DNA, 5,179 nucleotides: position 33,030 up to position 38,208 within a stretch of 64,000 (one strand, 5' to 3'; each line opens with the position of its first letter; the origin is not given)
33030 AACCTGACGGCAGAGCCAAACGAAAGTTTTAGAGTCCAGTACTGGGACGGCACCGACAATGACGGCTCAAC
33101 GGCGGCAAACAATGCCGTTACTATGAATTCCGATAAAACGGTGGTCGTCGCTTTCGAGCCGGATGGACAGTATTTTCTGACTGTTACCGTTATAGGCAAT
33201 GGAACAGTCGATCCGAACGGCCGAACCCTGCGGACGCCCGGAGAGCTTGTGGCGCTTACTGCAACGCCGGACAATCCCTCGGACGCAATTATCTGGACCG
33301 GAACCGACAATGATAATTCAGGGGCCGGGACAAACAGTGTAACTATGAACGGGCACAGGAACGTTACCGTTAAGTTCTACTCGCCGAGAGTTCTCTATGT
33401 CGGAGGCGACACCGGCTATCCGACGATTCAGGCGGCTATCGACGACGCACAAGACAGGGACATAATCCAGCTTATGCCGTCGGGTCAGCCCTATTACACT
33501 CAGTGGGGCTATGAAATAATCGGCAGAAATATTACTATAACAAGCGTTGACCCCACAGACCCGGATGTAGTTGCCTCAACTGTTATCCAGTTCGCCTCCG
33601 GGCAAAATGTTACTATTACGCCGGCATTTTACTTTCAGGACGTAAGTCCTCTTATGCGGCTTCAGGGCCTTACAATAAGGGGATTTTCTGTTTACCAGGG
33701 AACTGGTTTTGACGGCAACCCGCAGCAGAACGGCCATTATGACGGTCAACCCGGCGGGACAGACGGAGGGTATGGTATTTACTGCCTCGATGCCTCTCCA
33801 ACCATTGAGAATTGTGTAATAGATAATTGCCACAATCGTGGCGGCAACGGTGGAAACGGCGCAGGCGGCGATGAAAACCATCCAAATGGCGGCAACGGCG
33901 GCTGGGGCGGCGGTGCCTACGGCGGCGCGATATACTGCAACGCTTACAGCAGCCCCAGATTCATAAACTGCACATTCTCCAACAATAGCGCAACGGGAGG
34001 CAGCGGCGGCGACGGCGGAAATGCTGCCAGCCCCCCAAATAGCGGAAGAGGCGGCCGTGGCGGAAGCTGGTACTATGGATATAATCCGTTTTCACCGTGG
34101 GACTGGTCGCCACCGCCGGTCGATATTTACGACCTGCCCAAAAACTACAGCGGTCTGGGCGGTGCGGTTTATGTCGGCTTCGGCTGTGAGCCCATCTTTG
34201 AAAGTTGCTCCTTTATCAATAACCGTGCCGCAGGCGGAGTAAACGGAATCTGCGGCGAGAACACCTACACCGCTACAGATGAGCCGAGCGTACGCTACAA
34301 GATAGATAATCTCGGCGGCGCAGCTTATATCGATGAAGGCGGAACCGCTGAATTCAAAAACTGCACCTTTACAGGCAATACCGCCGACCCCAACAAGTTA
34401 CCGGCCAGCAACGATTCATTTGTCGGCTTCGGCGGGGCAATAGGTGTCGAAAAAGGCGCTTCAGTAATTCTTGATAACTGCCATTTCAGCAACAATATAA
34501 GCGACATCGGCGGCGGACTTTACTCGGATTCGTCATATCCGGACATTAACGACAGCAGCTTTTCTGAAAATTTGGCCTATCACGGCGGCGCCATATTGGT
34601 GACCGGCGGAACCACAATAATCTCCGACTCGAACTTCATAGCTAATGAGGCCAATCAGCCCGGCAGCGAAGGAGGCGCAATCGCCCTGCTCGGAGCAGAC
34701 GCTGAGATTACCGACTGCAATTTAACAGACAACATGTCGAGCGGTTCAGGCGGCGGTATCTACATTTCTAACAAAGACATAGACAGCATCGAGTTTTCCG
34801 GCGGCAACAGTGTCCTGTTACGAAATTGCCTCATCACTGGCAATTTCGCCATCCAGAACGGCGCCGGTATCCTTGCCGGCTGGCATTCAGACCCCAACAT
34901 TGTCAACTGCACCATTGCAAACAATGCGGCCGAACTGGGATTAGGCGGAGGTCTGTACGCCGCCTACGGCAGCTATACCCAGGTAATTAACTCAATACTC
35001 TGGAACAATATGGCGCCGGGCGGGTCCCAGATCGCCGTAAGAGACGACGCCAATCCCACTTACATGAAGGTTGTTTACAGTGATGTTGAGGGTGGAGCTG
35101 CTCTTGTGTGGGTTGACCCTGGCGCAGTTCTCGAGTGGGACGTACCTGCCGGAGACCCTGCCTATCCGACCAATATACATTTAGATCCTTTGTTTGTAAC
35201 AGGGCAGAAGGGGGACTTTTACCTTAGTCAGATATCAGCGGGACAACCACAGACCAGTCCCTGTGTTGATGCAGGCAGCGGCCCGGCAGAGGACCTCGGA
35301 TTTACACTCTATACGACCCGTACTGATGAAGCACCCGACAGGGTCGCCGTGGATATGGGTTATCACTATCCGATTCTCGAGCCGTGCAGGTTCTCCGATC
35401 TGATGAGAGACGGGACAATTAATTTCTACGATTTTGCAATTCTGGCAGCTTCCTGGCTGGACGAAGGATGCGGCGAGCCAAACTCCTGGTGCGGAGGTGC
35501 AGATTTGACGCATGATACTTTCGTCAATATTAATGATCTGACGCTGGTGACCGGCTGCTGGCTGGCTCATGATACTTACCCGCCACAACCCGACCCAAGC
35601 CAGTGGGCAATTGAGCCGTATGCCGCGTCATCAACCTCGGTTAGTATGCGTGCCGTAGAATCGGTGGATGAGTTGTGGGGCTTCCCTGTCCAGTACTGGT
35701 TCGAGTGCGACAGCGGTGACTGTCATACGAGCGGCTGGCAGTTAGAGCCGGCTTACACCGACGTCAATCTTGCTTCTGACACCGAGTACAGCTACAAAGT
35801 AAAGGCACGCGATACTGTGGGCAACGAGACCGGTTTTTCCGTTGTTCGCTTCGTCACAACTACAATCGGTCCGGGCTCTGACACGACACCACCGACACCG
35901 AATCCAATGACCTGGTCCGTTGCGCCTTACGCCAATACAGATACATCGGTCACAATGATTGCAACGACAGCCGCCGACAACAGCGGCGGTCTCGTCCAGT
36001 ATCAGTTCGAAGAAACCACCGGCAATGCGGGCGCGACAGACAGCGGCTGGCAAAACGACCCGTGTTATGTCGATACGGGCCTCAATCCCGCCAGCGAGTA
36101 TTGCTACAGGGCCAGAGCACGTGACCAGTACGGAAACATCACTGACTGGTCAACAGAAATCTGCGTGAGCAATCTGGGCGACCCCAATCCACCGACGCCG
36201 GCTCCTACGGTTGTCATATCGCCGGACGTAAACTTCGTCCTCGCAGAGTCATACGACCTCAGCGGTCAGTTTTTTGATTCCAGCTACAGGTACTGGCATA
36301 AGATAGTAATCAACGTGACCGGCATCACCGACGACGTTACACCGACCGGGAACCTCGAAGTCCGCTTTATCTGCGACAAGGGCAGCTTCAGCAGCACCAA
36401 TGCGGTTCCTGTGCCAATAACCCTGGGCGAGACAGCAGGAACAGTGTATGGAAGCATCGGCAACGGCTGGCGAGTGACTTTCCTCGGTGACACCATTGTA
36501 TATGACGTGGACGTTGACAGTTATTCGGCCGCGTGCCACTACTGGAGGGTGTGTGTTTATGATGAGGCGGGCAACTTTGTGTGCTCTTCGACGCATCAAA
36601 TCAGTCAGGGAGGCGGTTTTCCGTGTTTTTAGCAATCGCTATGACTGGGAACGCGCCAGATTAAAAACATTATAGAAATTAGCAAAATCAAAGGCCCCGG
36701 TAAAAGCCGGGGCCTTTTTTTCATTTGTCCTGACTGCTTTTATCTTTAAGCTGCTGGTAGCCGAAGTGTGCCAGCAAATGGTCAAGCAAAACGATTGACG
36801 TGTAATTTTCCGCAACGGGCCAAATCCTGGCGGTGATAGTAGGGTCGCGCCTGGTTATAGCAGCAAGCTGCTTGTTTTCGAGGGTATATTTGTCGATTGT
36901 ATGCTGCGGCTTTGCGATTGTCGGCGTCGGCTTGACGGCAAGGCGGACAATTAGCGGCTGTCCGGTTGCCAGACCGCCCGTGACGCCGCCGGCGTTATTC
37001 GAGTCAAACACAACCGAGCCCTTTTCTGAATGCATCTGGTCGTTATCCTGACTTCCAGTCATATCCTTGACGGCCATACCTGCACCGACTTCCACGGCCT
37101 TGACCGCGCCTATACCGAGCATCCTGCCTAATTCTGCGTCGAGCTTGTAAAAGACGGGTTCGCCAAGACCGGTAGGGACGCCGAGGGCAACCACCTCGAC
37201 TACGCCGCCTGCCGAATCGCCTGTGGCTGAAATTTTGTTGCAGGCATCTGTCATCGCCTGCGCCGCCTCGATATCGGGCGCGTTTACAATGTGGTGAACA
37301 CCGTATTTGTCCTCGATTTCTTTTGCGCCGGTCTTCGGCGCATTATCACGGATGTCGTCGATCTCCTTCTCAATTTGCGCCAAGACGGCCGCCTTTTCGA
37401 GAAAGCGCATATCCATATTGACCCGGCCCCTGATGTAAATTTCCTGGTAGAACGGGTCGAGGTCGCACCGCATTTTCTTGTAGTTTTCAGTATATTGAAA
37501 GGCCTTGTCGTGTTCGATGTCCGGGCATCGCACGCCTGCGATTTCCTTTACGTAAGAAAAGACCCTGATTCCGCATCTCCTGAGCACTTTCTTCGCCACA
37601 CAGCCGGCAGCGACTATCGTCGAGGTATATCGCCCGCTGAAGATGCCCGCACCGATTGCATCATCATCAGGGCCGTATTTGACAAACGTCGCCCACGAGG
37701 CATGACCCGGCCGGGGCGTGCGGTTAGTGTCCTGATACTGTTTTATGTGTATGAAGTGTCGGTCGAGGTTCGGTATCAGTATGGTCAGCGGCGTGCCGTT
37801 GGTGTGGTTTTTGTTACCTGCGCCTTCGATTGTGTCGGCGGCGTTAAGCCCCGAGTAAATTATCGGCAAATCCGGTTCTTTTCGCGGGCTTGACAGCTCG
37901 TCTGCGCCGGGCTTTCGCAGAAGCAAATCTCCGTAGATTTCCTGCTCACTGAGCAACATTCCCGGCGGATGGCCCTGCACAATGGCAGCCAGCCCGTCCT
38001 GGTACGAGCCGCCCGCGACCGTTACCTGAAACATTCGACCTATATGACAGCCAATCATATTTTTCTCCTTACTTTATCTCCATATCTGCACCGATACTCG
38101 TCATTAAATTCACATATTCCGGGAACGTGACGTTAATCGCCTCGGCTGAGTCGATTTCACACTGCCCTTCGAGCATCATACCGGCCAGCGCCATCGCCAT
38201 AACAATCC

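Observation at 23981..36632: Orphan secretin flanked by its own N-terminal paralog and a 2644-aa exoprotein: candidate dedicated secretin-cargo module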

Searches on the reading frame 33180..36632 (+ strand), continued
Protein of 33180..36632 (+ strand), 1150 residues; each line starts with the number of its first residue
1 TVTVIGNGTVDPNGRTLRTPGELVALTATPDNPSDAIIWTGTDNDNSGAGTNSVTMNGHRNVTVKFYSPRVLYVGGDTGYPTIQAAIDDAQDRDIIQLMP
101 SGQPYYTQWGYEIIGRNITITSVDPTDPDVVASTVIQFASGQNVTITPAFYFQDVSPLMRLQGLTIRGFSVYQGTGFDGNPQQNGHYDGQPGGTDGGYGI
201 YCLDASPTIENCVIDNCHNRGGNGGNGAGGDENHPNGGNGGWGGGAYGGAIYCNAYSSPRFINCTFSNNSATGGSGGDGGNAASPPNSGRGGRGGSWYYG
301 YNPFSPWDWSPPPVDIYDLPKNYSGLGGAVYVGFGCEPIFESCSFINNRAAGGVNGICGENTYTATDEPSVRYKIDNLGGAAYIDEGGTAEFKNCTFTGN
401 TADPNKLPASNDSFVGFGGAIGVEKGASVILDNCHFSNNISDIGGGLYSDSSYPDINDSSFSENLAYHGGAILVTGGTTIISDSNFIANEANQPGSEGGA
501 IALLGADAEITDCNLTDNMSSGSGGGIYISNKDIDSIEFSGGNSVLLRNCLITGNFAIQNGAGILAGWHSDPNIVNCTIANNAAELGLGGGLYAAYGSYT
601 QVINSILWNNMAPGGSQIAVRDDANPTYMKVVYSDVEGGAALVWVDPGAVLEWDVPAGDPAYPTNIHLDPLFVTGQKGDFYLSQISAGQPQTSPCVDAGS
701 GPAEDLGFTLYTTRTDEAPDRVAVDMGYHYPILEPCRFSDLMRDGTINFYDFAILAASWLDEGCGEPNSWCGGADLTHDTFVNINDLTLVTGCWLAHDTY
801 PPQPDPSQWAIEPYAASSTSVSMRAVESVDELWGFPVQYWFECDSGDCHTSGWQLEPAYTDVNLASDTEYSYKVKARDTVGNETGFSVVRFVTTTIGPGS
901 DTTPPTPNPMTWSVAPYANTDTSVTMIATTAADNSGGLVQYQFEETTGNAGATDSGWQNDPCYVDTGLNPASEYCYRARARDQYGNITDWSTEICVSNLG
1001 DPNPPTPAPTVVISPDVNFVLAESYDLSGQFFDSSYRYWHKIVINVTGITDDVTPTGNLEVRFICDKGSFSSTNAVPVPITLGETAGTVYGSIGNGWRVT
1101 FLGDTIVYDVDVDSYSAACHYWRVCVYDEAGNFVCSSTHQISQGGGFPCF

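Call 127: fold_search(model_id=the predicted structure, library=pdb)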
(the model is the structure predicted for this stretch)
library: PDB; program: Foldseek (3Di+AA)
matches with E <= 10: 1946; with E <= 0.001: 382
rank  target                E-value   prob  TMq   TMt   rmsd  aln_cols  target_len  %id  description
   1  7ndg_B                3.3e-09  1.00  0.07  0.22  21.3       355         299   16  Cryo-EM structure of the ternary complex between Netrin-1, Neogenin and Repulsive Guidance Molecule B (released 2021-03-31)
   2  5e53_D                3.7e-09  1.00  0.10  0.29  14.1       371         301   15  Crystal structure of chicken CNTN1 FN1-FN3 domains (released 2016-08-31)
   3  5e53_B                5.7e-09  1.00  0.10  0.28  14.7       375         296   12  Crystal structure of chicken CNTN1 FN1-FN3 domains (released 2016-08-31)
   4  7mro                  8.3e-09  1.00  0.10  0.29  14.4       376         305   13  Zebrafish CNTN4 FN1-FN3 domains (released 2022-01-05)
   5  5e55_A                9.4e-09  1.00  0.11  0.30  13.4       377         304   12  Crystal structure of mouse CNTN6 FN1-FN3 domains (released 2016-08-31)
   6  8bnq_A                1.1e-08  1.00  0.11  0.28  21.1       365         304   12  Crystal structure of the FnIII-tandem A84-A86 from the A-band of titin (released 2023-04-12)
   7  8bnq_B                1.2e-08  1.00  0.09  0.26  19.7       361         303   12  Crystal structure of the FnIII-tandem A84-A86 from the A-band of titin (released 2023-04-12)
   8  7mrs_A                1.8e-08  1.00  0.10  0.29  14.9       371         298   13  Zebrafish CNTN4 APPb complex (released 2022-01-05)
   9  8q6t_I                3.8e-08  1.00  0.11  0.11  17.6       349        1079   13  Helical reconstruction of the relaxed thick filament from FIB milled left ventricular mouse myofibrils (released 2023-11-01)
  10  6x3a                  3.9e-08  1.00  0.10  0.27  18.4       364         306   15  Crystal structure of the FN4-FN6 domains of human PTPRD (released 2021-05-26)
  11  5e7l                  4.3e-08  1.00  0.11  0.31  14.8       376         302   11  Crystal structure of mouse CNTN2 FN1-FN3 domains (released 2016-08-31)
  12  5e55_B                4.4e-08  1.00  0.11  0.30  13.4       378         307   12  Crystal structure of mouse CNTN6 FN1-FN3 domains (released 2016-08-31)
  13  5e53_A                4.8e-08  1.00  0.11  0.30  13.4       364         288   13  Crystal structure of chicken CNTN1 FN1-FN3 domains (released 2016-08-31)
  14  7ne1_B                4.8e-08  1.00  0.08  0.22  18.6       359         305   14  Structure of the complex between Netrin-1 and its receptor Neogenin (released 2021-03-31)
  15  6tpw                  5.7e-08  1.00  0.10  0.22  16.8       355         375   13  Crystal structures of FNIII domain one through four of the human leucocyte common antigen-related protein ( LAR) (released 2020-05-13)
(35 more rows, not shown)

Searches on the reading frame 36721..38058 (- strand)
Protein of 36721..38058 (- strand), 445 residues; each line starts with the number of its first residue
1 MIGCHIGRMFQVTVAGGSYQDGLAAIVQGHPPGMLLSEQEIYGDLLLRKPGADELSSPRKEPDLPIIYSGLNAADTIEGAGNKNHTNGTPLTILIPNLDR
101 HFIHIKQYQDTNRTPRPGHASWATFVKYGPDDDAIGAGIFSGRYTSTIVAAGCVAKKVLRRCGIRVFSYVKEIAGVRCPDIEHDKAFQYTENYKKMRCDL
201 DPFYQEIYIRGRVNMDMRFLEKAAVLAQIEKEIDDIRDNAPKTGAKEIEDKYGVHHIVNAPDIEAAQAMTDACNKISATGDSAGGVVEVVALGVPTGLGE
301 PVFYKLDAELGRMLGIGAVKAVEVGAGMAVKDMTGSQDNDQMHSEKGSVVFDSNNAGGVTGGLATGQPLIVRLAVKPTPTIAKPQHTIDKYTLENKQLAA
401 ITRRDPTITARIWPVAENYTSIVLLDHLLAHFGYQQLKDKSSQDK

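Call 11: search_protein_families(library=pfam, proteins=[window:36721-38058:-], max_evalue=0.001)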
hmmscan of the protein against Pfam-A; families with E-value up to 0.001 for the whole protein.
window:36721-38058:- (445 aa): 1 family
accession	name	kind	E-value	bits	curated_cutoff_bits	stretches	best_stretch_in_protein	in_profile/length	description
PF01264.26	Chorismate_synt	-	1.5e-91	307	27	1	10-429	1-327/327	Chorismate synthase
